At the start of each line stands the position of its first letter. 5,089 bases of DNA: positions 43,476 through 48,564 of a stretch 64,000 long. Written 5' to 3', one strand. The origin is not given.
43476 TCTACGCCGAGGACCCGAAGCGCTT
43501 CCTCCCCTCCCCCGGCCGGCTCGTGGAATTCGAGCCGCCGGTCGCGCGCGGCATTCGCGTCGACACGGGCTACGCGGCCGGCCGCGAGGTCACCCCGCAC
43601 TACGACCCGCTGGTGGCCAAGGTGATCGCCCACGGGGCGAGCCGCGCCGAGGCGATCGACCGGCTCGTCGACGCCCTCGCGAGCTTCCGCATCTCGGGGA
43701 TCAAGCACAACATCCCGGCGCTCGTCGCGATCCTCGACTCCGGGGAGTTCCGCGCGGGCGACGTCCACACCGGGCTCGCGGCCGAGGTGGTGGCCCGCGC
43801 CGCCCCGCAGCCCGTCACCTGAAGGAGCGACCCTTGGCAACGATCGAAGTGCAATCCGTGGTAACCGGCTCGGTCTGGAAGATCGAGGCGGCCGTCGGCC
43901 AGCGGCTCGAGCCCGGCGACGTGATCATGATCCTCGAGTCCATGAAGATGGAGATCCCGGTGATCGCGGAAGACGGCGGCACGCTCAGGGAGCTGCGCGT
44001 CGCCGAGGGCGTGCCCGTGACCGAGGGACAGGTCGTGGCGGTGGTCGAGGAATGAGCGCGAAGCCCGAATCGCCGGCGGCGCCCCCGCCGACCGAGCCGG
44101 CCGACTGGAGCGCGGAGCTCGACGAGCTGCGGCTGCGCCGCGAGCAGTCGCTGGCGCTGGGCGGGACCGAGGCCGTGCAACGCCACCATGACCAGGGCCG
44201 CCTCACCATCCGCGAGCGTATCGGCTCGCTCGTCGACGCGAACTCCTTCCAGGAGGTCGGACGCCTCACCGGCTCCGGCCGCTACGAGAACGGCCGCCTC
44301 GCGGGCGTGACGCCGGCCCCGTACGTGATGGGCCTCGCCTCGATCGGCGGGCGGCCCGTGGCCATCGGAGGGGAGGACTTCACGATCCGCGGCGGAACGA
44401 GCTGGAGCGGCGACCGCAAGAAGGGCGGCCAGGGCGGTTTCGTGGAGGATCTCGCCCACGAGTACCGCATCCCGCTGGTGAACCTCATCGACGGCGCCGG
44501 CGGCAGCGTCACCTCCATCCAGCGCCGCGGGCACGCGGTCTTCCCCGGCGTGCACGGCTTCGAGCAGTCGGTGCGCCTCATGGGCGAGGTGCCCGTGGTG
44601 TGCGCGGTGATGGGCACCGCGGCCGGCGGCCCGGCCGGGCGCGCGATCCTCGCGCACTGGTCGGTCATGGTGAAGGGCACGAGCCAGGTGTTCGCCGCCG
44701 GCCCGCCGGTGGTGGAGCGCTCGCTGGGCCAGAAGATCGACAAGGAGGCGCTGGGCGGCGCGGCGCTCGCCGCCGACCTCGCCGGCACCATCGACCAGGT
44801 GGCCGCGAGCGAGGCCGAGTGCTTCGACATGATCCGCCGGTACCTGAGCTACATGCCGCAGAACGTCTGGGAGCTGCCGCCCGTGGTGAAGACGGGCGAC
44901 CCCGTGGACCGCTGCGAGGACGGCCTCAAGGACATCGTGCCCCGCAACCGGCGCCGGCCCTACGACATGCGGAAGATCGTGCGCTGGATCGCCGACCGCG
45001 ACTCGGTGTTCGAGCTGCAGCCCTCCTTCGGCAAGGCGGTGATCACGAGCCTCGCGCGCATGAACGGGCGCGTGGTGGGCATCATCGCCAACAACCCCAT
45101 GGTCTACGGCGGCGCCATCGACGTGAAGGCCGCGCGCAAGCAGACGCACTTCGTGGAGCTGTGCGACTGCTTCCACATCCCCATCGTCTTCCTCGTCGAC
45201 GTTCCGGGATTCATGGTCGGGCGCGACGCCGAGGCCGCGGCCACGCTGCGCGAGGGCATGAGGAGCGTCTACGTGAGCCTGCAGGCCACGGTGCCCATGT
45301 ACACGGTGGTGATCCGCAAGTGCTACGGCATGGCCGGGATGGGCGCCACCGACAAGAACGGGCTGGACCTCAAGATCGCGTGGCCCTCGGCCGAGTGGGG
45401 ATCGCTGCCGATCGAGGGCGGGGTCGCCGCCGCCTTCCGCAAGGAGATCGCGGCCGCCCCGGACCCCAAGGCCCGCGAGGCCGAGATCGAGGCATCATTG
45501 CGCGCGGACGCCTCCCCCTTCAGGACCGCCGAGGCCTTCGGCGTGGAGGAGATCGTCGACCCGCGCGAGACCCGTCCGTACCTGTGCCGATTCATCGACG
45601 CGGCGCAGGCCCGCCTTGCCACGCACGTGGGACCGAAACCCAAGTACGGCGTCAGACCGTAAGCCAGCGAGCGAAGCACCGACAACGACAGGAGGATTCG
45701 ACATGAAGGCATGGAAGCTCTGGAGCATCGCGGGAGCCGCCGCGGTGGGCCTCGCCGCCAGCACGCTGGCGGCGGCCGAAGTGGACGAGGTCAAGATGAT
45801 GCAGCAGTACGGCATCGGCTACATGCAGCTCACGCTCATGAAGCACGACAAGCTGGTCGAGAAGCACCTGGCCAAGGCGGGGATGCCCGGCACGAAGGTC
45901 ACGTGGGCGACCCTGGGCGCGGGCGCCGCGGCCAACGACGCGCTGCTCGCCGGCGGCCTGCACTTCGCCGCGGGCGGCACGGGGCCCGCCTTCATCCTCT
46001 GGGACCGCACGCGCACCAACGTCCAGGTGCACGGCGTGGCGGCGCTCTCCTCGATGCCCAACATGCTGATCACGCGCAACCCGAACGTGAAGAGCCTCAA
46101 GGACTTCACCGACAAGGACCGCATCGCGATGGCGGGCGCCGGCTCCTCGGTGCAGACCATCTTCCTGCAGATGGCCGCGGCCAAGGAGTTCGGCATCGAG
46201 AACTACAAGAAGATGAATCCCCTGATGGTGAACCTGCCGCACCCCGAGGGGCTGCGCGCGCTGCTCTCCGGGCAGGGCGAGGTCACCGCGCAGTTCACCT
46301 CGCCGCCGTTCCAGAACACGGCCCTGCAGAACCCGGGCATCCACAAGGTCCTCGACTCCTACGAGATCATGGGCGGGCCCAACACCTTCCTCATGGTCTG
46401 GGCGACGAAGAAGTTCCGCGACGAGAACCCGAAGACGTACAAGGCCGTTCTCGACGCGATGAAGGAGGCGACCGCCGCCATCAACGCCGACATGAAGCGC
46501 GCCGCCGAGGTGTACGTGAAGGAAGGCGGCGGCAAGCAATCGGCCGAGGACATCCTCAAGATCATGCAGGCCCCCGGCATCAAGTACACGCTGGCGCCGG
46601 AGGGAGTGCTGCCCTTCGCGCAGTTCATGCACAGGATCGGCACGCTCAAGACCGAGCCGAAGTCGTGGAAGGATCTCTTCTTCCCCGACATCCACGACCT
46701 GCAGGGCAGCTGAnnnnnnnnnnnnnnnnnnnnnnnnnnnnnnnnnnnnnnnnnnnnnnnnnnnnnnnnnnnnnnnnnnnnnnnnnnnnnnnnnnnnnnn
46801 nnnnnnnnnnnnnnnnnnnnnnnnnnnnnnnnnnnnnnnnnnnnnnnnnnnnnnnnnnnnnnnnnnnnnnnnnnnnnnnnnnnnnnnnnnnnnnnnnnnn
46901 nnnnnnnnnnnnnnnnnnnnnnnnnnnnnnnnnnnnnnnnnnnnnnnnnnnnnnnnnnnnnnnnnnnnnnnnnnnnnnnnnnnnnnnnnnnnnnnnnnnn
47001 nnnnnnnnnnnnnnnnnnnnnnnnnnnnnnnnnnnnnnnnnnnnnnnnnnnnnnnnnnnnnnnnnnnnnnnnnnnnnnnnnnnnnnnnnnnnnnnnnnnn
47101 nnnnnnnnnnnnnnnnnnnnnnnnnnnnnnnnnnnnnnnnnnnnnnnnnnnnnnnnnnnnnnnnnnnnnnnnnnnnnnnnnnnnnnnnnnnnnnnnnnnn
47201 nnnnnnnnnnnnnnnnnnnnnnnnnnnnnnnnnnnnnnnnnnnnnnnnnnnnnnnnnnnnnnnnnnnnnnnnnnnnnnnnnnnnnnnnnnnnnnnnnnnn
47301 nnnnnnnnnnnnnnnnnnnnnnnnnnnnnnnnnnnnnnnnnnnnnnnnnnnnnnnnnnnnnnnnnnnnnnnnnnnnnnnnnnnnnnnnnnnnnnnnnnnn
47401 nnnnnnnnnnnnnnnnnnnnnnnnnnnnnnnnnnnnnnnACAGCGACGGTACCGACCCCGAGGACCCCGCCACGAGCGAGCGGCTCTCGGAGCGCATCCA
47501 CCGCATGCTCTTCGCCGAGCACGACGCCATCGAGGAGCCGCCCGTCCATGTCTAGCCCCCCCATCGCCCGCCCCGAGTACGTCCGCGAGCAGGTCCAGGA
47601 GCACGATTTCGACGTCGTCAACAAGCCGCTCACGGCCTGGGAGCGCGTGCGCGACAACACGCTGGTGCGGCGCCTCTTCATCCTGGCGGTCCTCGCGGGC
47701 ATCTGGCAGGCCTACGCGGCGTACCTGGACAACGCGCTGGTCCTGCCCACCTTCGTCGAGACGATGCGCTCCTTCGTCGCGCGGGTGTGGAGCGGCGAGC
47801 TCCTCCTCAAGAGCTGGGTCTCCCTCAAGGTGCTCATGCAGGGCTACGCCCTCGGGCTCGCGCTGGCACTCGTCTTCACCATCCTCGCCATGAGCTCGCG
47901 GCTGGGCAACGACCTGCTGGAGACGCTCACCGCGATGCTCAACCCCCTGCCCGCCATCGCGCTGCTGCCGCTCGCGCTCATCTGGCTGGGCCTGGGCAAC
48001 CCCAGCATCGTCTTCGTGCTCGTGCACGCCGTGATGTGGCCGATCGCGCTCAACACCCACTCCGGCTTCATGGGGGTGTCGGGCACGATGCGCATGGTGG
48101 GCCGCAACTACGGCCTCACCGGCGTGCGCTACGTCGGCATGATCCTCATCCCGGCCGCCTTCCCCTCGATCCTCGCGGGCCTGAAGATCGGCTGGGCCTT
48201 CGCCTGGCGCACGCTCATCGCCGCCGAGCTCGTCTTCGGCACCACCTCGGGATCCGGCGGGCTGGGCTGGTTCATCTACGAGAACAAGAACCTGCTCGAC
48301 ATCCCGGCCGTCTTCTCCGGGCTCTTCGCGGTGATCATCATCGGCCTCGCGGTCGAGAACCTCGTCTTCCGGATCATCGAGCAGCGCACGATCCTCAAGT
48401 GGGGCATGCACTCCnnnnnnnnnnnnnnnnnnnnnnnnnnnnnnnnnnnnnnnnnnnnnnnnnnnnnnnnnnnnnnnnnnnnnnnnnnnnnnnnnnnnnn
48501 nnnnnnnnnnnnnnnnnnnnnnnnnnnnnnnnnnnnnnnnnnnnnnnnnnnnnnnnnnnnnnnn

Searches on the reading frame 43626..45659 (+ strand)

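Call 54: search_protein_families(library=pfam, proteins=[window:43626-45659:+], max_evalue=0.00001)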
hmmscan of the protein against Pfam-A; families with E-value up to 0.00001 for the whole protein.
window:43626-45659:+ (678 aa): 2 families
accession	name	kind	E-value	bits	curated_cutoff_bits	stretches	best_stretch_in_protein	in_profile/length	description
PF01039.27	Carboxyl_trans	-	3.9e-99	333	22.3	1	187-663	2-481/493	Carboxyl transferase domain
PF03255.19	ACCA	-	1.7e-06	27.9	23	0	470-564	92-194/310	Acetyl co-enzyme A carboxylase carboxyltransferase-like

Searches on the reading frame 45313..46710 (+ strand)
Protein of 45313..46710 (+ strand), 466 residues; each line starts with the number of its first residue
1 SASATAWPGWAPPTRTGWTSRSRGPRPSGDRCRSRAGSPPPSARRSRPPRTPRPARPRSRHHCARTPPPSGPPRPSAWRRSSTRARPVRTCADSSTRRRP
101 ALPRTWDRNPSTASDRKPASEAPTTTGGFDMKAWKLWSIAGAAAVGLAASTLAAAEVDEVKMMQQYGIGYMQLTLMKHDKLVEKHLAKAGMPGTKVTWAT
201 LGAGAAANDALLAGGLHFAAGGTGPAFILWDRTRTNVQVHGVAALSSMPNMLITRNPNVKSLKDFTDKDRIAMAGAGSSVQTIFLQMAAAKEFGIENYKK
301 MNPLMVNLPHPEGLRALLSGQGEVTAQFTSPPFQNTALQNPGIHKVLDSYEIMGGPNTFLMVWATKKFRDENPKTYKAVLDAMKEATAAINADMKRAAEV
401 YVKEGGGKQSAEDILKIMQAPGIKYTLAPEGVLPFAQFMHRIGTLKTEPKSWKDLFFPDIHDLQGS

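Call 54: search_protein_families(library=pfam, proteins=[window:45313-46710:+], max_evalue=0.00001)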
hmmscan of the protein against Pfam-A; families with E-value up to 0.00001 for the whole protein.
window:45313-46710:+ (466 aa): 1 family
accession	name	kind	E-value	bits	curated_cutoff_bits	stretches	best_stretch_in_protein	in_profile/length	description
PF13379.11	NMT1_2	-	1.2e-10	42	24.7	1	168-399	16-246/252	NMT1-like family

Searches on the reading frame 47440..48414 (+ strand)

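Call 54: search_protein_families(library=pfam, proteins=[window:47440-48414:+], max_evalue=0.00001)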
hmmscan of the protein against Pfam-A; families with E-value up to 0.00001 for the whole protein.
window:47440-48414:+ (325 aa): 1 family
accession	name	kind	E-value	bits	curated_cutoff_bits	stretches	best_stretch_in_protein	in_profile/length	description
PF00528.27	BPD_transp_1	-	6.1e-13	49.3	26.4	1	139-314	5-179/184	Binding-protein-dependent transport system inner membrane component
